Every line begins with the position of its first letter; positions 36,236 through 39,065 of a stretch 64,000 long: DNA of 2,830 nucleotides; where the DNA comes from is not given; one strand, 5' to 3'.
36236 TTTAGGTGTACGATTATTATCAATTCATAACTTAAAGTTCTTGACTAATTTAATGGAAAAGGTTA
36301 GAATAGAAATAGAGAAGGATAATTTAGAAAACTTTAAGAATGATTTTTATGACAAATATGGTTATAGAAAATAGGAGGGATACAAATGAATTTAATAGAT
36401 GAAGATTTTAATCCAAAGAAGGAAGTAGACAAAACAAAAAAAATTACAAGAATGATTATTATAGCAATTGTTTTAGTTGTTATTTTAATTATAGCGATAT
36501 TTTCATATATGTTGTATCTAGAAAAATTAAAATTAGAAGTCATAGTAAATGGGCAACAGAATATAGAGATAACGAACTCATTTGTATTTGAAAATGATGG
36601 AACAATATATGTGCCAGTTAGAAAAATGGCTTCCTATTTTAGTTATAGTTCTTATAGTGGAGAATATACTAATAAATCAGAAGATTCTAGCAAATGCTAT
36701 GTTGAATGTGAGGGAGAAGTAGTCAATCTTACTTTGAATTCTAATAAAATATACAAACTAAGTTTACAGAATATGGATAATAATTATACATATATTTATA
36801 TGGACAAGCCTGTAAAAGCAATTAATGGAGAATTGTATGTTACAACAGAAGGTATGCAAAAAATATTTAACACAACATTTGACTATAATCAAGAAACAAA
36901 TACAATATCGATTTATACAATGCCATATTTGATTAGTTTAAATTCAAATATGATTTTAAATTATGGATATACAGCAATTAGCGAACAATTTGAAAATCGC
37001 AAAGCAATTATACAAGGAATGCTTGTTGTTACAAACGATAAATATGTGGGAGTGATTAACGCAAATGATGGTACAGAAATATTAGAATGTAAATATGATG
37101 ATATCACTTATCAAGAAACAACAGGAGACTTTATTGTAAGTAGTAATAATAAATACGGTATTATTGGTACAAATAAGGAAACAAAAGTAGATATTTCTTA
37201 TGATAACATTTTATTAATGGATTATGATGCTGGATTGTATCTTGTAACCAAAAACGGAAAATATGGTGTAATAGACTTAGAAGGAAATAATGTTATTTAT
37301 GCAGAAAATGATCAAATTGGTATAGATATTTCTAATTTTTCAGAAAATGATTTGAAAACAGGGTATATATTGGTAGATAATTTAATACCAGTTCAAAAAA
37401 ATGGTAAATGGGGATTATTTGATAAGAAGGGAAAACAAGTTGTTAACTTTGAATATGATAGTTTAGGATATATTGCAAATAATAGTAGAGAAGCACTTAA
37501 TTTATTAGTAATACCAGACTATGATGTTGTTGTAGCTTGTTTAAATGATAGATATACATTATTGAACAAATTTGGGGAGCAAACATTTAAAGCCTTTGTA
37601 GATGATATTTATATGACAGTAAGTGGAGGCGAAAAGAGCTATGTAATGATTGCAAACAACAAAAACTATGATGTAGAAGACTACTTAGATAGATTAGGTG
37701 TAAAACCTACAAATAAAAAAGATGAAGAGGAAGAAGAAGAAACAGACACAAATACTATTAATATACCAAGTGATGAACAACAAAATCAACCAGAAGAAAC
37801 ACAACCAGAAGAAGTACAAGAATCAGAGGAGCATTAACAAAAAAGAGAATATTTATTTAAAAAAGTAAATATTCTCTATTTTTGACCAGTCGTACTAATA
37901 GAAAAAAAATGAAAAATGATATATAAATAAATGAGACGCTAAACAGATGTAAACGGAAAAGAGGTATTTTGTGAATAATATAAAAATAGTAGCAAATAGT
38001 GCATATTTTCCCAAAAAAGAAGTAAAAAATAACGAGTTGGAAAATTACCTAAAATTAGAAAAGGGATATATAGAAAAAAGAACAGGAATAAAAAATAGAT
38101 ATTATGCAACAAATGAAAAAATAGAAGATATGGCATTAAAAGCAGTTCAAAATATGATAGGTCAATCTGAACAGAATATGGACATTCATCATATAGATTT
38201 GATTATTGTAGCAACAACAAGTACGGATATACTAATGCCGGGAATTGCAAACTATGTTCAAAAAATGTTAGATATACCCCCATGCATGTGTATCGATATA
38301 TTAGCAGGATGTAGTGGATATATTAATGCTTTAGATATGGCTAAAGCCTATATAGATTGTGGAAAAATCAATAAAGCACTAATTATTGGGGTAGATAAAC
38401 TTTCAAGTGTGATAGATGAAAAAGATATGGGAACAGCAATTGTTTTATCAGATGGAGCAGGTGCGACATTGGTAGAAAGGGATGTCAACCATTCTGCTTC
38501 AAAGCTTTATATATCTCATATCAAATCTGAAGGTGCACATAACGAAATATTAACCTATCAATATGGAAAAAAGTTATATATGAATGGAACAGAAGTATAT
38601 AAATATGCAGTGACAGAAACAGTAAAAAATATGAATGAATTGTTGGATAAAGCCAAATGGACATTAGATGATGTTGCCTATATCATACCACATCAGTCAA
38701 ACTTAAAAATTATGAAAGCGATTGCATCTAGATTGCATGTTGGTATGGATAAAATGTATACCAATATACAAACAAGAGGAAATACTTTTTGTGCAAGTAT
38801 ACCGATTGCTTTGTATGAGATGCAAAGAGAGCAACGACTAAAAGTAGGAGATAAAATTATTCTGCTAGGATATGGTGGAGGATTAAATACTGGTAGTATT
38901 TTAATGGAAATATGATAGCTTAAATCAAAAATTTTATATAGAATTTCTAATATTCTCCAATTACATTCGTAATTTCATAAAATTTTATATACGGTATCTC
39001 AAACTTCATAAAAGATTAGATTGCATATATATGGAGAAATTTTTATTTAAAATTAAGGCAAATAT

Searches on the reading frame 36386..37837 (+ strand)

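Call 36: search_protein_families(library=pfam, proteins=[window:36386-37837:+], max_evalue=0.00001)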
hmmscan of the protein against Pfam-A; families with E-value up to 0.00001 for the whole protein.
window:36386-37837:+ (483 aa): 2 families
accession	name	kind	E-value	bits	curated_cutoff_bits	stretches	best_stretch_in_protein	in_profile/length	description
PF14903.11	WG_beta_rep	-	1e-13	51.5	25.6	0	342-365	1-24/35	WG containing repeat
PF07833.16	Cu_amine_oxidN1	-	7.4e-09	36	24.2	1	55-176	3-108/108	Copper amine oxidase N-terminal domain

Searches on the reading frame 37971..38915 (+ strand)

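Call 36: search_protein_families(library=pfam, proteins=[window:37971-38915:+], max_evalue=0.00001)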
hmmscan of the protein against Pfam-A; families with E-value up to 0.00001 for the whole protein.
window:37971-38915:+ (314 aa): 2 families
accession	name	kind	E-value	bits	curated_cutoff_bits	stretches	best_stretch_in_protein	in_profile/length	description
PF08541.16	ACP_syn_III_C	-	1.9e-27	95.7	26.6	1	225-313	1-89/90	3-Oxoacyl-[acyl-carrier-protein (ACP)] synthase III C terminal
PF08545.16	ACP_syn_III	-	8.1e-21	74.2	24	1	108-188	1-80/80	3-Oxoacyl-[acyl-carrier-protein (ACP)] synthase III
